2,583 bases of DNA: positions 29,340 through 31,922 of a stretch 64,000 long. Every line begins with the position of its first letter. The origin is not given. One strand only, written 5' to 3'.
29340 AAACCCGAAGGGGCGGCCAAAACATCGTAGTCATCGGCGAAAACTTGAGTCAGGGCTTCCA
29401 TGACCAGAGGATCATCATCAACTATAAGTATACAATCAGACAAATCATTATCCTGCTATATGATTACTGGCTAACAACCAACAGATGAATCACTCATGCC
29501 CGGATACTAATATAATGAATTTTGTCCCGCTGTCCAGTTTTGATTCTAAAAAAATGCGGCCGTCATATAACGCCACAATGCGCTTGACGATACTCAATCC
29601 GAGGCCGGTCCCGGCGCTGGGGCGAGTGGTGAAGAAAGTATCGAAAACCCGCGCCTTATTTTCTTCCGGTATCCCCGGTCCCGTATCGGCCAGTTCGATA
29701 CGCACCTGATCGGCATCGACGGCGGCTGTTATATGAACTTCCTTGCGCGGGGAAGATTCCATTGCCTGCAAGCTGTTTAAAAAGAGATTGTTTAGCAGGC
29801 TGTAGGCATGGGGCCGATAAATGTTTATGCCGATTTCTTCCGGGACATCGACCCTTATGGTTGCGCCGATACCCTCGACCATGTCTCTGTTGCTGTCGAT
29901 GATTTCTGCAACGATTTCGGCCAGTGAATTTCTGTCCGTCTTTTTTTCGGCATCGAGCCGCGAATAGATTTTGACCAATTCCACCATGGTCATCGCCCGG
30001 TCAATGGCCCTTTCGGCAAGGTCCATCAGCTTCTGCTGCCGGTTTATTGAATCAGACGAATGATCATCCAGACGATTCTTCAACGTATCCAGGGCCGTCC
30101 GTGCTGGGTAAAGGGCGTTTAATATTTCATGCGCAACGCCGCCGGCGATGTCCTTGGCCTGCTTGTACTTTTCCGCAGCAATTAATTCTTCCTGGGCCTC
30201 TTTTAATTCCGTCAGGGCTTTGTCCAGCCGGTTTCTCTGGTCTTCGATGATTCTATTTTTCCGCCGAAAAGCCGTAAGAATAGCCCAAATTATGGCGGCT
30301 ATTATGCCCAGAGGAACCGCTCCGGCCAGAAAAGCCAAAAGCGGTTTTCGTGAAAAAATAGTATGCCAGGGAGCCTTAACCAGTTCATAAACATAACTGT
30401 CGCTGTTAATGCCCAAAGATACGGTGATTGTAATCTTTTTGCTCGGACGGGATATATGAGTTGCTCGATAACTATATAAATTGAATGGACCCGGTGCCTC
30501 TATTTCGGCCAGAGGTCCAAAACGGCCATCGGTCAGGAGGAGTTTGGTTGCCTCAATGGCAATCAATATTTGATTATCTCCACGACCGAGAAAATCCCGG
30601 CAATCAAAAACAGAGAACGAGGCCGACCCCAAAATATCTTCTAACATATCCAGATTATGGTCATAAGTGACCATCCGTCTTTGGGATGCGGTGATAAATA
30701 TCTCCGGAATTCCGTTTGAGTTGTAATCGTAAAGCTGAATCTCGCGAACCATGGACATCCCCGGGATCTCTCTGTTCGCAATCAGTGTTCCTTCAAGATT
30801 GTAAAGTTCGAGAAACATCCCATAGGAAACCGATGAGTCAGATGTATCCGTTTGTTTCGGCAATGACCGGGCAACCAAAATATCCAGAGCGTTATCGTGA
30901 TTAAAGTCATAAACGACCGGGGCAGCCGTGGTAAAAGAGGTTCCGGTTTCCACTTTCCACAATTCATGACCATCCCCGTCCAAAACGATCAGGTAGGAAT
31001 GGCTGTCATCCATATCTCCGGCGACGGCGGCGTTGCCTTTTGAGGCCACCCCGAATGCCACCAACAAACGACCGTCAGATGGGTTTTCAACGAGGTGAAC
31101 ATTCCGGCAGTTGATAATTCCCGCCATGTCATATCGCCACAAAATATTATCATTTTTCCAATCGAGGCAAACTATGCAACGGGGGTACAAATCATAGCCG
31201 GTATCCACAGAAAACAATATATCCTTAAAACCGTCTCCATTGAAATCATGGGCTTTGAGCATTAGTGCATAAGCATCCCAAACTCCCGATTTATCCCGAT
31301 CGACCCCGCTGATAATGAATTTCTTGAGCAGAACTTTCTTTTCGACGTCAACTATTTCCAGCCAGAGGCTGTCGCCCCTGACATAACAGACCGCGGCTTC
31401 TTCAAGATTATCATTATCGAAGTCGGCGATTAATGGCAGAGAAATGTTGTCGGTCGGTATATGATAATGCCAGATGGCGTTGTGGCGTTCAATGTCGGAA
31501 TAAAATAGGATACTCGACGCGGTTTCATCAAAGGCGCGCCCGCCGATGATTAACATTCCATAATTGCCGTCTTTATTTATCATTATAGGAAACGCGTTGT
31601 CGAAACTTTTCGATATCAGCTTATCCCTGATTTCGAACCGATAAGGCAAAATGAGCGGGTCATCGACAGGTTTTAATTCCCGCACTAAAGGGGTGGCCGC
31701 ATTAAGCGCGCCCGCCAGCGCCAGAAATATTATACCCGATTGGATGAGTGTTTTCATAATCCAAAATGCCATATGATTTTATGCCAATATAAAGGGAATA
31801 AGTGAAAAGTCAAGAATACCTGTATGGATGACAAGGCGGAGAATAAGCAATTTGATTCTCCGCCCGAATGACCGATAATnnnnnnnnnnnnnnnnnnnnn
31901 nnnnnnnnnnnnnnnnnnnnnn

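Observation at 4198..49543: Nine secreted proteins share a Cys-bracketed twin EF-hand (dockerin-like) module: a non-cellulosomal, peptidase-loaded display or sorting system?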

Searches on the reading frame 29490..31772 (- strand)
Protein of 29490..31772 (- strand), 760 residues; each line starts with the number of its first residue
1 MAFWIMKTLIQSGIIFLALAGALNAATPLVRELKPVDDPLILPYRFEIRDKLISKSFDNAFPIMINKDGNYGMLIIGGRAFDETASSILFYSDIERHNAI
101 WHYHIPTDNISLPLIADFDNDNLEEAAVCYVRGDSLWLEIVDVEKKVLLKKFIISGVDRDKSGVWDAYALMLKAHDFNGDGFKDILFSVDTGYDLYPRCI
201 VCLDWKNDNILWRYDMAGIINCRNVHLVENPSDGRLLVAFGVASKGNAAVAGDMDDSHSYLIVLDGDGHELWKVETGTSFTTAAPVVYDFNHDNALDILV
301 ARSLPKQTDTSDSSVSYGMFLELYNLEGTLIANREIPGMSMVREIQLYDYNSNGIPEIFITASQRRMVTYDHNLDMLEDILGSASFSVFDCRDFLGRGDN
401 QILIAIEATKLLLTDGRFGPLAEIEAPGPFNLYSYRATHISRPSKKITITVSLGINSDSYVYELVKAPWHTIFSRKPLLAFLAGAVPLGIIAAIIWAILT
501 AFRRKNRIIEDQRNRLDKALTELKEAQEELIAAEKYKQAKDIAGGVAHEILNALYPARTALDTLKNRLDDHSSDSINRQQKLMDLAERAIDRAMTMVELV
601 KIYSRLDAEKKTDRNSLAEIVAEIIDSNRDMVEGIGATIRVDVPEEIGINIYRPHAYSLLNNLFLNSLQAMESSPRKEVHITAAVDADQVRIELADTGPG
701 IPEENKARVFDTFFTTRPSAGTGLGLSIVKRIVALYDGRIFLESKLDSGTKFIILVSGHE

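Call 7: search_protein_families(library=pfam, proteins=[window:29490-31772:-], max_evalue=0.01)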
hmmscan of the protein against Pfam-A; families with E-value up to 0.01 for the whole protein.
window:29490-31772:- (760 aa): 6 families
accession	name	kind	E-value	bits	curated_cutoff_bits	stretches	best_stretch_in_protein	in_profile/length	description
PF02518.31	HATPase_c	-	1.3e-21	77.5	26.4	1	655-755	5-106/111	Histidine kinase-, DNA gyrase B-, and HSP90-like ATPase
PF13517.12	FG-GAP_3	-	9.7e-09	36.1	26.9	1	255-300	14-61/61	FG-GAP-like repeat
PF01839.29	FG-GAP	-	0.00011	22.4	22.1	0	176-189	9-22/37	FG-GAP repeat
PF00512.31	HisKA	-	0.00013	22.4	26.9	1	542-609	5-66/66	His Kinase A (phospho-acceptor) domain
PF13581.12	HATPase_c_2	-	0.0022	18.4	27.4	1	673-733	50-109/127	Histidine kinase-like ATPase domain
PF14501.12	HATPase_c_5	-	0.0022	18.3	22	1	657-745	7-91/102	GHKL domain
